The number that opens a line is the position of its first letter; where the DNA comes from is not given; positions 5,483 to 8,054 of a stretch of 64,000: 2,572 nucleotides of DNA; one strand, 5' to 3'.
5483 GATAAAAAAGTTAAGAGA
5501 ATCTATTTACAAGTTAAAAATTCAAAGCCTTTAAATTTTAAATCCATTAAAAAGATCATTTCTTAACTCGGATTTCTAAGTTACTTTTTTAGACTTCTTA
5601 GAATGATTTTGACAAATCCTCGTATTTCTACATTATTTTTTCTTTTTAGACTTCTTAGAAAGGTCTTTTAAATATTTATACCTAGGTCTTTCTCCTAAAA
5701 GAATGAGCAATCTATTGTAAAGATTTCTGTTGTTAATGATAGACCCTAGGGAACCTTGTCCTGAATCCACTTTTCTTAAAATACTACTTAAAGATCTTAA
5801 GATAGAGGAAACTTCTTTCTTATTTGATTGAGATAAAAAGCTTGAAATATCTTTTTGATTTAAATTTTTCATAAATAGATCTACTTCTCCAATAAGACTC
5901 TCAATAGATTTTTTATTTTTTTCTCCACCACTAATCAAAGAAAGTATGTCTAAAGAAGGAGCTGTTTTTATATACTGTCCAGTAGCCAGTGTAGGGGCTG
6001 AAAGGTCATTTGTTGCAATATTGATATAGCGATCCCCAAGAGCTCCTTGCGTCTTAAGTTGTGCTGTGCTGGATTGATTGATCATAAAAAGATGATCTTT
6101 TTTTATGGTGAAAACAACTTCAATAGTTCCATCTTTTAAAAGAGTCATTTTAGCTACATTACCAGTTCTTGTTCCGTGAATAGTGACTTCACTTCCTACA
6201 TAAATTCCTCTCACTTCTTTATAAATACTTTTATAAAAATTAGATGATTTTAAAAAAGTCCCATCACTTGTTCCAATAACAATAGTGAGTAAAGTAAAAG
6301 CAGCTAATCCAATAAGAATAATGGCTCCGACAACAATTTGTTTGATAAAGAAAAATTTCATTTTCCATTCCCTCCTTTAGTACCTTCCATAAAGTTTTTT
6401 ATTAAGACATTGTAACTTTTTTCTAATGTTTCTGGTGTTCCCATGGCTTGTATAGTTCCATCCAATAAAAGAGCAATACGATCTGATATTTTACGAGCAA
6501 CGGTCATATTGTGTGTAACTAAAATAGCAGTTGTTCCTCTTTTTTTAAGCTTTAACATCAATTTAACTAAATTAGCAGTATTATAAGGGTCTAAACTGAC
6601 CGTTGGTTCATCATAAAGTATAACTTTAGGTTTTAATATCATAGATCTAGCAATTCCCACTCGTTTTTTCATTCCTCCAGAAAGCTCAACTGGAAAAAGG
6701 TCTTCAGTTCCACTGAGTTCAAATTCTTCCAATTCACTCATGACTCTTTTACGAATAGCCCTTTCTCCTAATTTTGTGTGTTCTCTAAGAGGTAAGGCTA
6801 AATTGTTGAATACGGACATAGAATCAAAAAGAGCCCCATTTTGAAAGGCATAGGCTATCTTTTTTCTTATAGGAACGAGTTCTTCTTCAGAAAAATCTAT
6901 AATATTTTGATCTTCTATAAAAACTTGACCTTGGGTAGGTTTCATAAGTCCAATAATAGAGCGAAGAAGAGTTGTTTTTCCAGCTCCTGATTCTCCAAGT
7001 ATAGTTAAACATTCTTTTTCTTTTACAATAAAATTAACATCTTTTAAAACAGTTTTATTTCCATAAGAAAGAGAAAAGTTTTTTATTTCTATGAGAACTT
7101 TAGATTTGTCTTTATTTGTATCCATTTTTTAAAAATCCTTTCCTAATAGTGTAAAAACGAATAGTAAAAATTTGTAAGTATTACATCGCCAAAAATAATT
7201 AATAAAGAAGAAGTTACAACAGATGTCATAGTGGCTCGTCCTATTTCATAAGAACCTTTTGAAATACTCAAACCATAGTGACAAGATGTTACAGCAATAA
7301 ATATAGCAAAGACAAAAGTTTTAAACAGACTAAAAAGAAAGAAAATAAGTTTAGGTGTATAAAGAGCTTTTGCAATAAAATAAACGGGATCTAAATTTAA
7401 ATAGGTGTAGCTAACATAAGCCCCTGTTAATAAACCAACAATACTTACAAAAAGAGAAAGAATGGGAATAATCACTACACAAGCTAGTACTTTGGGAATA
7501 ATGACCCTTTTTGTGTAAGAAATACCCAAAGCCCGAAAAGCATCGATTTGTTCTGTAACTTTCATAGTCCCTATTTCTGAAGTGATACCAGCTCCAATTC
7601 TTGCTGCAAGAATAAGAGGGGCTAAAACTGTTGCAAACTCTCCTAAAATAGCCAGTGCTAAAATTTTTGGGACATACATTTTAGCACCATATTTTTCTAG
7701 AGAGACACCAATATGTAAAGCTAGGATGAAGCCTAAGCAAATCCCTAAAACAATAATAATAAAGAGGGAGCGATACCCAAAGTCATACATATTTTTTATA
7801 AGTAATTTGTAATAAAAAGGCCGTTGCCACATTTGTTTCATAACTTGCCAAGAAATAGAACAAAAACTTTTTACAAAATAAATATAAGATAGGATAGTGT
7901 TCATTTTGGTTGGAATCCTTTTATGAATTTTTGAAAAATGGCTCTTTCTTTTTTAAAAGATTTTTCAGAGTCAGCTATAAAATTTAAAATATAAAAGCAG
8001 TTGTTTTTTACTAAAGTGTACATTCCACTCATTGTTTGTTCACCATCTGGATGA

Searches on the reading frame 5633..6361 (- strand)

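Call 20: search_protein_families(library=ncbifam, proteins=[window:5633-6361:-])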
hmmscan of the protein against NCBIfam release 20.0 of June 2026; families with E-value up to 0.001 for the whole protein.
window:5633-6361:- (242 aa): 3 families
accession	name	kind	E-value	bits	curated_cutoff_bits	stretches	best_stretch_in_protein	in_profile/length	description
TIGR04430.1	OM_asym_MlaD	equivalog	4.3e-15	55.8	135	1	8-144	6-141/146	outer membrane lipid asymmetry maintenance protein MlaD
TIGR00996.1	Mtu_fam_mce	paralog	4.9e-12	45.6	140.5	1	15-212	6-197/291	MCE family protein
NF047463.1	CllEntPrLepto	equivalog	1.9e-10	40.7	400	1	6-219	4-213/250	mammalian cell entry protein Mce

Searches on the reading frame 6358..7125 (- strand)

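Call 20: search_protein_families(library=ncbifam, proteins=[window:6358-7125:-])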
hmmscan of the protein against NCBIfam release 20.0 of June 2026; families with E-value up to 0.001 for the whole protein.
window:6358-7125:- (255 aa): 192 families (the best 25 are shown)
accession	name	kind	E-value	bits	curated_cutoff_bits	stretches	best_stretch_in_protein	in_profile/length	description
NF008809.0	PRK11831.1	equivalog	1.7e-59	201.4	441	1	7-252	4-250/270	phospholipid ABC transporter ATP-binding protein MlaF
NF043075.1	MMSYN1_0197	equivalog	2.3e-51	174.8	550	1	11-245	2-232/341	spermidine/putrescine ABC transporter ATP-binding protein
TIGR01186.1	proV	subfamily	3.7e-51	174.3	326.6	1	22-248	4-232/363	betaine/proline/choline family ABC transporter ATP-binding protein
TIGR02673.1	FtsE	equivalog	4.2e-51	173.6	264.85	1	11-223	1-213/214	cell division ATP-binding protein FtsE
NF006987.0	PRK09452.1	equivalog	1e-50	172.5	482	1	3-246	9-248/378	spermidine/putrescine ABC transporter ATP-binding protein PotA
TIGR00972.1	3a0107s01c2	equivalog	1.6e-49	168.5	343.2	1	12-239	2-236/248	phosphate ABC transporter ATP-binding protein PstB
NF040933.2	ABC_arch_GlcV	equivalog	2.8e-49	167.9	450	1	16-244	11-240/357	glucose ABC transporter ATP-binding protein GlcV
TIGR03608.1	L_ocin_972_ABC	subfamily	9e-49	165.7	254.85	1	14-217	1-204/206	putative bacteriocin export ABC transporter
TIGR02315.1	ABC_phnC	equivalog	8.6e-48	162.9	266.1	1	11-236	1-235/243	phosphonate ABC transporter ATP-binding protein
TIGR03265.1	PhnT2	equivalog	1.4e-47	162.7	457.7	1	11-235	4-223/353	putative 2-aminoethylphosphonate ABC transporter ATP-binding protein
NF040840.2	tungstate_WtpC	equivalog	2.7e-46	158.4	440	1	12-241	2-226/347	tungstate ABC transporter ATP-binding protein WtpC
NF008513.0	PRK11432.1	equivalog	4.6e-46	157.3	496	1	9-246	4-237/351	ferric ABC transporter ATP-binding protein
NF008338.0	PRK11124.1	equivalog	6.1e-46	156.9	369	1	12-245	3-239/242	arginine ABC transporter ATP-binding protein ArtP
TIGR00968.1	3a0106s01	subfamily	1.8e-45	155.3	342.75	1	12-246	1-231/237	sulfate ABC transporter ATP-binding protein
TIGR03258.1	PhnT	equivalog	3.5e-45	154.6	499.15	1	12-235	9-228/359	2-aminoethylphosphonate ABC transport system ATP-binding subunit PhnT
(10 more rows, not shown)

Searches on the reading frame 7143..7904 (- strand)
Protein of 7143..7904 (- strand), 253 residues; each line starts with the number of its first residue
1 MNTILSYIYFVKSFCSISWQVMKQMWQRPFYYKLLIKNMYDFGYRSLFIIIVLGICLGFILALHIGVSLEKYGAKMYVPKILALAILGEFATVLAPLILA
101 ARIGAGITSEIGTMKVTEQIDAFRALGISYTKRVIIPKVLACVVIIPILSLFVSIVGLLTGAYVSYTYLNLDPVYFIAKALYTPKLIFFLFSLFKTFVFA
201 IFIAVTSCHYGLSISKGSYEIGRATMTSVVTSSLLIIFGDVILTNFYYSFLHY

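Call 20: search_protein_families(library=ncbifam, proteins=[window:7143-7904:-])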
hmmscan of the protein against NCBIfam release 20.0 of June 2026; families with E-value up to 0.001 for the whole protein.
window:7143-7904:- (253 aa): 2 families
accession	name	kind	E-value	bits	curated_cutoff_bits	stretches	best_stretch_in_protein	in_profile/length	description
TIGR00056.1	TIGR00056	subfamily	2.3e-52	178.2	212.2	1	17-245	24-254/260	MlaE family lipid ABC transporter permease subunit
NF033619.1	perm_MlaE_1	exception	2.6e-41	141.9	315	1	18-248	21-252/253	lipid asymmetry maintenance ABC transporter permease subunit MlaE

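Call 39: find_homologous_proteins(query=window:7143-7904:-, max_evalue=1e-40)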
Query window:7143-7904:- (253 aa): 105 proteins with E <= 1e-40 among 3460 candidates.
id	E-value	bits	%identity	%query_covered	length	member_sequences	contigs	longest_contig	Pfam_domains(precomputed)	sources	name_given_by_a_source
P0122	1.7e-145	501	92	100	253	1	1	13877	PF02405.22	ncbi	-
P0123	6.4e-138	477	87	100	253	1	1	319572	PF02405.22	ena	-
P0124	6.8e-130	450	83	100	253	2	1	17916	PF02405.22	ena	-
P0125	4.2e-126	438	83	100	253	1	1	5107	PF02405.22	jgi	-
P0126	6.7e-109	382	67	100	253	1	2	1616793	PF02405.22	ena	-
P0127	2.3e-107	376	69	100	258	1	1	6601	PF02405.22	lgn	-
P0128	1.4e-105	371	68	98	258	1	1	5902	PF02405.22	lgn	-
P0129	1.9e-105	370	65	100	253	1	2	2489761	PF02405.22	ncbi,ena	-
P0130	1.2e-104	368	70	96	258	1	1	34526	PF02405.22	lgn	-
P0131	2.9e-103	363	66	96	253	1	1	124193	PF02405.22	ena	-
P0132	4.1e-103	363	66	100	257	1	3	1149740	PF02405.22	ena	-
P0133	1.5e-101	357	100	70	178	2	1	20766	PF02405.22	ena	-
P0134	5.9e-97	342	63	96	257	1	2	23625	PF02405.22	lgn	-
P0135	3.8e-96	340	63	96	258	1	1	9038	PF02405.22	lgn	-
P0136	4.7e-96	339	64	96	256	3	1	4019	PF02405.22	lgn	-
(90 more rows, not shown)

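Call 40: find_encoding_contigs(protein=P0133, flank=10000, max_places=3)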
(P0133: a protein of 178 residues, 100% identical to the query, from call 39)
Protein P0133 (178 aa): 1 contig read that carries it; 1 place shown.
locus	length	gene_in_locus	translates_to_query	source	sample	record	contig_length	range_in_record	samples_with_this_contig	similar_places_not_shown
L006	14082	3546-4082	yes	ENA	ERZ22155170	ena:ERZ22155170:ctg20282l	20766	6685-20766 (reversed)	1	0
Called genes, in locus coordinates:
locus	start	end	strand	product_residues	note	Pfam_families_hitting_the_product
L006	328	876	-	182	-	-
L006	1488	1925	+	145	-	-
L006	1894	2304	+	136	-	-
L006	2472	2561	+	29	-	PF00216:Bac_DNA_binding (weak)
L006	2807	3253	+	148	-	-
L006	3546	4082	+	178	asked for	PF02405:MlaE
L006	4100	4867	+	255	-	PF00005:ABC_tran, PF13304:AAA_21 (weak)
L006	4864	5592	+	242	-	PF02470:MlaD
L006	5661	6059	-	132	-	PF05258:DciA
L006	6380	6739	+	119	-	-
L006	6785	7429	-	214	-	PF05118:Asp_Arg_Hydrox (weak)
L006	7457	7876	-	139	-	-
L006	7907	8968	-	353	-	PF00478:IMPDH, PF04131:NanE (weak), PF01070:FMN_dh, PF01645:Glu_synthase (weak)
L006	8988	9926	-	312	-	PF01156:IU_nuc_hydro (faint)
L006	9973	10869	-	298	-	-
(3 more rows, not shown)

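Call 41: find_encoding_contigs(protein=P0122, flank=10000, max_places=2)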
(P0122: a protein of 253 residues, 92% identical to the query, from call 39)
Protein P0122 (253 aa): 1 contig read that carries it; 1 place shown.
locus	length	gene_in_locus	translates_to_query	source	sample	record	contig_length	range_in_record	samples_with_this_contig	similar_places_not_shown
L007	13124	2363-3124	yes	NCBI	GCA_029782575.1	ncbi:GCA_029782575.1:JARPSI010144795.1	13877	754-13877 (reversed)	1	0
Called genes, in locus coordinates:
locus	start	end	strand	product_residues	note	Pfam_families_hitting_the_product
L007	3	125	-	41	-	?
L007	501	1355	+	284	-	-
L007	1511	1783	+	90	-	PF00216:Bac_DNA_binding, PF18291:HU-HIG (weak), PF18175:HU-CCDC81_bac_2 (weak), PF14908:HU-CCDC81_euk_1 (weak)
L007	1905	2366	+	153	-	-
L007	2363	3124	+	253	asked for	PF02405:MlaE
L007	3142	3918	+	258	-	PF00005:ABC_tran, PF13304:AAA_21 (weak)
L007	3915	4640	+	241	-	PF02470:MlaD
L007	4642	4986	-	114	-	PF05258:DciA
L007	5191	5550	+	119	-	-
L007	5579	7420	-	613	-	PF13522:GATase_6, PF13537:GATase_7 (weak), PF01380:SIS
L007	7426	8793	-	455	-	PF00483:NTP_transferase, PF01128:IspD, PF12804:NTP_transf_3, PF25084:LbH_EIF2B, PF25087:GMPPB_C (faint), PF00132:Hexapep, PF14602:Hexapep_2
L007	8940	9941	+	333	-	PF00512:HisKA (weak)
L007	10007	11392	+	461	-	PF00072:Response_reg, PF00158:Sigma54_activat, PF14532:Sigma54_activ_2, PF07728:AAA_5 (weak), PF25601:AAA_lid_14, PF02954:HTH_8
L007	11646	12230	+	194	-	-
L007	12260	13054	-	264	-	PF13180:PDZ_2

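Call 42: find_encoding_contigs(protein=P0123, flank=10000, max_places=2)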
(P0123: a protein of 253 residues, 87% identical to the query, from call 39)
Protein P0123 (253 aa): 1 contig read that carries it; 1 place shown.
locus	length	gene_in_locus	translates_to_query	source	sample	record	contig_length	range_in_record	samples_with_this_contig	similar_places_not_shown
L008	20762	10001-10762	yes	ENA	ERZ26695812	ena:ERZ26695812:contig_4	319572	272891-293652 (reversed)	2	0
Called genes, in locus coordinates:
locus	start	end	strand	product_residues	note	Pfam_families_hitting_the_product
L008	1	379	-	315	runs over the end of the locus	-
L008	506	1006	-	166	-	-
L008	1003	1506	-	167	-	-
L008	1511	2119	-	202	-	-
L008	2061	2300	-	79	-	-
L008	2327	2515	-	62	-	-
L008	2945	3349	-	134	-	PF03144:GTP_EFTU_D2 (weak), PF03143:GTP_EFTU_D3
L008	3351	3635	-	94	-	PF03144:GTP_EFTU_D2 (weak)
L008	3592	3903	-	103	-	PF00009:GTP_EFTU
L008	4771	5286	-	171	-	-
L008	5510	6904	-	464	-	-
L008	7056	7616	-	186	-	-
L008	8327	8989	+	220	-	-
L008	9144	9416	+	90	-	PF00216:Bac_DNA_binding, PF18291:HU-HIG (weak)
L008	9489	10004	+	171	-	-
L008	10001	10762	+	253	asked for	PF02405:MlaE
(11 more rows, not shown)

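Call 67: find_encoding_contigs(protein=P0124, flank=10000, max_places=2)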
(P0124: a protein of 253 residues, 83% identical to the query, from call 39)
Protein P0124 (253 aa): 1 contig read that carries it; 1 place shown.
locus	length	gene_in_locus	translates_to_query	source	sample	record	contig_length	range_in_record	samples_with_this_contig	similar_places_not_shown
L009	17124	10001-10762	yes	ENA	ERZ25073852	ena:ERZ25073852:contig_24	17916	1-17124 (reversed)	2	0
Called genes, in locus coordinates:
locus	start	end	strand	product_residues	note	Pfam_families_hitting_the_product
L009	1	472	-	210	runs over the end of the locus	-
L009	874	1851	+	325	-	-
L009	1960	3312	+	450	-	PF01979:Amidohydro_1, PF12890:DHOase (weak)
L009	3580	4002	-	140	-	-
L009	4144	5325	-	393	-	-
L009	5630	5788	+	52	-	-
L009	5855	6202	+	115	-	PF12844:HTH_19, PF13560:HTH_31 (weak), PF01381:HTH_3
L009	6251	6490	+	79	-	-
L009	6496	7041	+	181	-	-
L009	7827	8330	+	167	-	-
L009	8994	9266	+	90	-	PF00216:Bac_DNA_binding, PF18291:HU-HIG (weak), PF14908:HU-CCDC81_euk_1 (weak), PF18175:HU-CCDC81_bac_2 (weak)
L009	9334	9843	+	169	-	-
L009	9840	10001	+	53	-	-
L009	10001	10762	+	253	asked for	PF02405:MlaE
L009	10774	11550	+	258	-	PF00005:ABC_tran, PF13304:AAA_21 (weak)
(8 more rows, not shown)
